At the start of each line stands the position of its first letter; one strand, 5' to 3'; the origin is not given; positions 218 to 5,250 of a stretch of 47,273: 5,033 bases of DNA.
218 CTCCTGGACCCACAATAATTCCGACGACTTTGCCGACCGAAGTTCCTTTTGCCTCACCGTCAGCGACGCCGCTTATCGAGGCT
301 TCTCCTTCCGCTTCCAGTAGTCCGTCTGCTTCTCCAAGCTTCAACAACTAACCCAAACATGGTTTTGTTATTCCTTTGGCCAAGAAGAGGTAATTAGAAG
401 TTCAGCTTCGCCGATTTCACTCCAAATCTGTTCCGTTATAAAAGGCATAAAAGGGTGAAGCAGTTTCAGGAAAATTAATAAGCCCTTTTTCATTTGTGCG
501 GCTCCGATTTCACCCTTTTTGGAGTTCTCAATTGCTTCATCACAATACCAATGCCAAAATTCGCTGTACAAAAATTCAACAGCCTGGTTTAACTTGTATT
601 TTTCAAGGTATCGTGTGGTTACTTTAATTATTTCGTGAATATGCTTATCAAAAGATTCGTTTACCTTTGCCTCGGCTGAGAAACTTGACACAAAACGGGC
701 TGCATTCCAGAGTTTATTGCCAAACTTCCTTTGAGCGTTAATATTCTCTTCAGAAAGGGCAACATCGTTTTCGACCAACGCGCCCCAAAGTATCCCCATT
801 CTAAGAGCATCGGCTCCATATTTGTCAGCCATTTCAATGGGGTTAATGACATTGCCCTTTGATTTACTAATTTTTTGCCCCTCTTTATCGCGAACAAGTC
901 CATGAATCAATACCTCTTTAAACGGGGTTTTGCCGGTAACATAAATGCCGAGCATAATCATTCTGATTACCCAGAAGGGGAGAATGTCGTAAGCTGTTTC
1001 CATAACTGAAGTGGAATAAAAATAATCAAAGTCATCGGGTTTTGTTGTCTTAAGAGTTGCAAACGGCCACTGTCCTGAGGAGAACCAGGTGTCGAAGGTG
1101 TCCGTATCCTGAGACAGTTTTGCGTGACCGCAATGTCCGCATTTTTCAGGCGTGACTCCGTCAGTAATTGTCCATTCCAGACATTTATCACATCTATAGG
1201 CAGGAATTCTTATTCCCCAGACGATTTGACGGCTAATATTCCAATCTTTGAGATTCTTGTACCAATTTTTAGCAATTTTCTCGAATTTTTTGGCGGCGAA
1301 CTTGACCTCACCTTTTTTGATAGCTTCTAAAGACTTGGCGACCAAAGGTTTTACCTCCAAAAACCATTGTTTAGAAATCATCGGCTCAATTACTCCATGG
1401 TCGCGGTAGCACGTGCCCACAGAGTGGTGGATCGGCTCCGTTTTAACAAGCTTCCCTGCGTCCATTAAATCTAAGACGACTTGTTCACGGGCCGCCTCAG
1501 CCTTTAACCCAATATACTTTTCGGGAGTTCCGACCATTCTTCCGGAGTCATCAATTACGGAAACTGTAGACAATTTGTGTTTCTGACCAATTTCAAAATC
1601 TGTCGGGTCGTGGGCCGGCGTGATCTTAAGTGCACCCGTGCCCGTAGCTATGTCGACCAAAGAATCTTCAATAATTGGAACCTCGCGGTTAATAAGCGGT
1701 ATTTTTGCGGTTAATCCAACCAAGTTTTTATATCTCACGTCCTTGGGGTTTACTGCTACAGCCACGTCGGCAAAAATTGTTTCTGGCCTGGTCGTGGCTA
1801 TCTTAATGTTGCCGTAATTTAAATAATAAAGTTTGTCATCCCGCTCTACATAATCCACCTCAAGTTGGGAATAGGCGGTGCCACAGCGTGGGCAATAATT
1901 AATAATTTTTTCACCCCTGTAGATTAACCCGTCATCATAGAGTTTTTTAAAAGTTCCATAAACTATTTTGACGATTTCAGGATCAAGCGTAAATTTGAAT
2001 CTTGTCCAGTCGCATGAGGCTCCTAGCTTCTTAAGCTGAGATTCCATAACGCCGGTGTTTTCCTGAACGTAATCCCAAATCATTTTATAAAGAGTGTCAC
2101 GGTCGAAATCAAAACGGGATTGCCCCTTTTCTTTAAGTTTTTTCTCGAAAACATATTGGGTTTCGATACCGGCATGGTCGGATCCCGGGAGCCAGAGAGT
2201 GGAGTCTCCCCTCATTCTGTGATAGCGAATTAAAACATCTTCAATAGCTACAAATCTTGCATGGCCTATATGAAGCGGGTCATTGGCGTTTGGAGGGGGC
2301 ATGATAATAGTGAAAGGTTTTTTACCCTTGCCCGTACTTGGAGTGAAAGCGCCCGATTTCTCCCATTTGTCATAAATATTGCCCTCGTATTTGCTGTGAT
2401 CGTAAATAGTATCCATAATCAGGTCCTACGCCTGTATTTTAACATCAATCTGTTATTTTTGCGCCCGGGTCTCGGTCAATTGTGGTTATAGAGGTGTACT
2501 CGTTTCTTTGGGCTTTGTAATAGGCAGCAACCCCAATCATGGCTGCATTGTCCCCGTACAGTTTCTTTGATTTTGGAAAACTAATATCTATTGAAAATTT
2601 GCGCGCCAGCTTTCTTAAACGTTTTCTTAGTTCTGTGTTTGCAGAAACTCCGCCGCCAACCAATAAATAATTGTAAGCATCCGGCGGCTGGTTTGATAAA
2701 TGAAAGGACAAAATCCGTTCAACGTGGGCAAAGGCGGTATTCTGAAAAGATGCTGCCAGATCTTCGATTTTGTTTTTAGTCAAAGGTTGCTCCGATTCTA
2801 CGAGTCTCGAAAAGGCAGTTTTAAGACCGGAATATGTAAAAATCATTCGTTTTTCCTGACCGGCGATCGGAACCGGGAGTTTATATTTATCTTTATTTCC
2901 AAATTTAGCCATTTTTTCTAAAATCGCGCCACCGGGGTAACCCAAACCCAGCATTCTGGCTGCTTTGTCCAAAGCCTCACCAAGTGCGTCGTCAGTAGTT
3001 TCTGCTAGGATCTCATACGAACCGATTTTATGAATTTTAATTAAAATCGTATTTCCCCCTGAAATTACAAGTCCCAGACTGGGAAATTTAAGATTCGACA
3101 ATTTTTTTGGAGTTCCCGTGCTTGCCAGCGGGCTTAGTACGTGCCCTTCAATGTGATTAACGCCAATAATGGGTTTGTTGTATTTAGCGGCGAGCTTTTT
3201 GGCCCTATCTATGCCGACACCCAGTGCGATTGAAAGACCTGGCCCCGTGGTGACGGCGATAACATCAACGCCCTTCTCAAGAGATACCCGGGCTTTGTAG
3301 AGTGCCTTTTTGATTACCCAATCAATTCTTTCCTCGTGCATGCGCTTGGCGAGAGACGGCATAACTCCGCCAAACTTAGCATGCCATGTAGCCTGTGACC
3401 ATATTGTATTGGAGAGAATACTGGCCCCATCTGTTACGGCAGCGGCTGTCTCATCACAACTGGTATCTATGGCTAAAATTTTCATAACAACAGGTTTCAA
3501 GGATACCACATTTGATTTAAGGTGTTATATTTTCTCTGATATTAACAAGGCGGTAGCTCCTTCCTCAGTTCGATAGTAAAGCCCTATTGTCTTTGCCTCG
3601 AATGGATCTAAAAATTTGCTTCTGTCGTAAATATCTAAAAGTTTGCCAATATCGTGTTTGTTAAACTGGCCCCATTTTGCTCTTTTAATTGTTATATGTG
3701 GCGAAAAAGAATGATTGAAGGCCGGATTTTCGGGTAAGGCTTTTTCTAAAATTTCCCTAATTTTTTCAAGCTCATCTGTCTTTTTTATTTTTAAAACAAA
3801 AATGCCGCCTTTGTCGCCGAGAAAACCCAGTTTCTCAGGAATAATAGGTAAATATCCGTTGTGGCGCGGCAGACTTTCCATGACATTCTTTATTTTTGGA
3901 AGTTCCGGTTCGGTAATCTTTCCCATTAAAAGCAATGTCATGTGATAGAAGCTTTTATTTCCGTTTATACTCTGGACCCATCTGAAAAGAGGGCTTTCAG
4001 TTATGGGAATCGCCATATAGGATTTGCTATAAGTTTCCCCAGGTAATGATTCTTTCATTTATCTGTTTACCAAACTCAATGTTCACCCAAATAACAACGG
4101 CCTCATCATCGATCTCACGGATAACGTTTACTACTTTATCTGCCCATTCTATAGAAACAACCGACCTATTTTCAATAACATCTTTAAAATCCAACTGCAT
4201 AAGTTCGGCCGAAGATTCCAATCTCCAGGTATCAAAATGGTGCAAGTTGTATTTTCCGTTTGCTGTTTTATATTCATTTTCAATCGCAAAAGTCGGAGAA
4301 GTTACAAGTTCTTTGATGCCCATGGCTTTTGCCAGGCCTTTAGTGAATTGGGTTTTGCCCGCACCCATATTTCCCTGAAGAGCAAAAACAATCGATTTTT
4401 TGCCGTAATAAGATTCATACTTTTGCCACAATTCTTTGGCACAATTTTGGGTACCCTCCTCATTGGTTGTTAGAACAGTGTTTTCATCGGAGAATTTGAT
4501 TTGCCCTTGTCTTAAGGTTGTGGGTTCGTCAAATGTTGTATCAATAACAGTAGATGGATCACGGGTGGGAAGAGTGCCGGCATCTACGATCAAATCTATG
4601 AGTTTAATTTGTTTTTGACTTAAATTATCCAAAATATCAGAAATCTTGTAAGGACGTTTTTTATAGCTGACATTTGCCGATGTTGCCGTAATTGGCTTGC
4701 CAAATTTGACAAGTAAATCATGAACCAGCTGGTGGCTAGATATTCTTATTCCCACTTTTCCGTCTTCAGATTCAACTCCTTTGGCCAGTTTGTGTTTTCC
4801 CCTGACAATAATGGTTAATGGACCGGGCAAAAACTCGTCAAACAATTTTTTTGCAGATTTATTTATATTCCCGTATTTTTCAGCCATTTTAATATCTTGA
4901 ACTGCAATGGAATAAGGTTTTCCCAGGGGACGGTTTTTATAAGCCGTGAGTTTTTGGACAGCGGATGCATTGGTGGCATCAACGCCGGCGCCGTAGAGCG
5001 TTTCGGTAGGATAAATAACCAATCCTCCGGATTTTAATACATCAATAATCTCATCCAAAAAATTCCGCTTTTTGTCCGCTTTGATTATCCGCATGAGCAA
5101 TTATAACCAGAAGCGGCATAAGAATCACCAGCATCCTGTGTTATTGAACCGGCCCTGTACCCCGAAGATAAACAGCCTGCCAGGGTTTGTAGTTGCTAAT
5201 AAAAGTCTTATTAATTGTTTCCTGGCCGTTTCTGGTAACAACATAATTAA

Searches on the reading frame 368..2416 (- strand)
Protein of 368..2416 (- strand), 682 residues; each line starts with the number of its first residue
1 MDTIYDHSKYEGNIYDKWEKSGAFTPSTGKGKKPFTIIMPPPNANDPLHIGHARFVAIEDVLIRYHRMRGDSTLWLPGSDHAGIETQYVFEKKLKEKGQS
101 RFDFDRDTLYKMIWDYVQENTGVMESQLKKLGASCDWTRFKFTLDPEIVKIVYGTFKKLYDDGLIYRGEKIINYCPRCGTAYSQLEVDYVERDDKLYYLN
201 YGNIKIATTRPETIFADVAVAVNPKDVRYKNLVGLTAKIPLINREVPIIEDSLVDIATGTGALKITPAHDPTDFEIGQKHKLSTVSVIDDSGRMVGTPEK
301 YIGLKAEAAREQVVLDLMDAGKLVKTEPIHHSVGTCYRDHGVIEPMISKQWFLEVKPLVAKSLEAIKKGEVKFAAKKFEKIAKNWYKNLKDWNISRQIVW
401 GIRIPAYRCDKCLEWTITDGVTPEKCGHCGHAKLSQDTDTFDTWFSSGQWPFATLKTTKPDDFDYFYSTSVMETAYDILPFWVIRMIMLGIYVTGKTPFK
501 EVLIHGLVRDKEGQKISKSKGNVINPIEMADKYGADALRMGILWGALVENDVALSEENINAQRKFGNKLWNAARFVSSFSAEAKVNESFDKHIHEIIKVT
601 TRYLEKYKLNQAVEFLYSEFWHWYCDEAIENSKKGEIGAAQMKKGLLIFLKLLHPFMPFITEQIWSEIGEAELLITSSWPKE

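Call 7: search_protein_families(library=pfam, max_evalue=0.001, proteins=[window:368-2416:-])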
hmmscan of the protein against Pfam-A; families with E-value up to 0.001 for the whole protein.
window:368-2416:- (682 aa): 4 families
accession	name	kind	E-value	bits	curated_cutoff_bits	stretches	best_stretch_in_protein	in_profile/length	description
PF00133.28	tRNA-synt_1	-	2.5e-118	395.9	22.7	1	14-553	2-412/414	tRNA synthetases class I (I, L, M and V)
PF09334.17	tRNA-synt_1g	-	3.1e-27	95.8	20.1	3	40-187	6-135/391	tRNA synthetases class I (M)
PF08264.19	Anticodon_1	-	4e-20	72.6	25.1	1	591-681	6-106/148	Anticodon-binding domain of tRNA ligase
PF13603.12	tRNA-synt_1_2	-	5.6e-07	29.7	25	1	234-293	86-145/185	Leucyl-tRNA synthetase, editing domain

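Call 70: find_encoding_contigs(protein=window:368-2416:-, flank=10000, max_places=5)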
Protein window:368-2416:- (682 aa): no gene with exactly this product is on record in the collection.

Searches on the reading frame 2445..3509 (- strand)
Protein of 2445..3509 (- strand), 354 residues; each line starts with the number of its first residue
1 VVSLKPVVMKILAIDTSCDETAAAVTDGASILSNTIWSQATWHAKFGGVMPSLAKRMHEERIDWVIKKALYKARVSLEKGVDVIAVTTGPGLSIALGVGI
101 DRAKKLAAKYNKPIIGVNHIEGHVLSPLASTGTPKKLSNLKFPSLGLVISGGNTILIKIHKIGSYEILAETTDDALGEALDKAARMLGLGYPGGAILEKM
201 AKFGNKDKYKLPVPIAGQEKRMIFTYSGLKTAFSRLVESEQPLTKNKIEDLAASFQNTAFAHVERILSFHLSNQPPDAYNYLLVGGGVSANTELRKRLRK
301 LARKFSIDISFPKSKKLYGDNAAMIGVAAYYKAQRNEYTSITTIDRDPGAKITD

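Call 7: search_protein_families(library=pfam, max_evalue=0.001, proteins=[window:2445-3509:-])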
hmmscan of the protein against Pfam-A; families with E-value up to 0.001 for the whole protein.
window:2445-3509:- (354 aa): 1 family
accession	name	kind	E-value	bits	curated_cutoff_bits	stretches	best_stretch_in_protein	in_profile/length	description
PF00814.31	TsaD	-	1.9e-73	247.9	24.8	1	31-326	2-263/264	tRNA N6-adenosine threonylcarbamoyltransferase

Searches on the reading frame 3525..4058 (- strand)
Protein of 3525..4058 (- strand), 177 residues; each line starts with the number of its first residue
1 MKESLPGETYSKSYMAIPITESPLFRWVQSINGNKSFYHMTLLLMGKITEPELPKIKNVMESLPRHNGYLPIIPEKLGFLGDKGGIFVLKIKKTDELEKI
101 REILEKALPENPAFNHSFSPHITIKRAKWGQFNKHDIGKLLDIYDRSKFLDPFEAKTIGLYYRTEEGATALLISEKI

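Call 7: search_protein_families(library=pfam, max_evalue=0.001, proteins=[window:3525-4058:-])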
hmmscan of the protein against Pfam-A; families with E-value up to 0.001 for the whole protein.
window:3525-4058:- (177 aa): 2 families
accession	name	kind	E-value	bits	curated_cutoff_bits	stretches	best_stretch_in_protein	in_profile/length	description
PF02834.22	LigT_PEase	-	1.8e-06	28.5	23.3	0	94-162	8-78/87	LigT like Phosphoesterase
PF13563.12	2_5_RNA_ligase2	-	2.9e-06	27.8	27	1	38-131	26-120/152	2'-5' RNA ligase superfamily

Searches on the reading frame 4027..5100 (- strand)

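Call 7: search_protein_families(library=pfam, max_evalue=0.001, proteins=[window:4027-5100:-])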
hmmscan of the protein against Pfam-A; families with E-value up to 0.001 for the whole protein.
window:4027-5100:- (357 aa): 2 families
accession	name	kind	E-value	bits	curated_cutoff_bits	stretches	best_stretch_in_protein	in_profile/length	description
PF01300.24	Sua5_yciO_yrdC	-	3.4e-48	163.9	25.1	1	21-199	2-178/178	Telomere recombination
PF02367.23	TsaE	-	5.7e-31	107.6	26.6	1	212-329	2-111/128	Threonylcarbamoyl adenosine biosynthesis protein TsaE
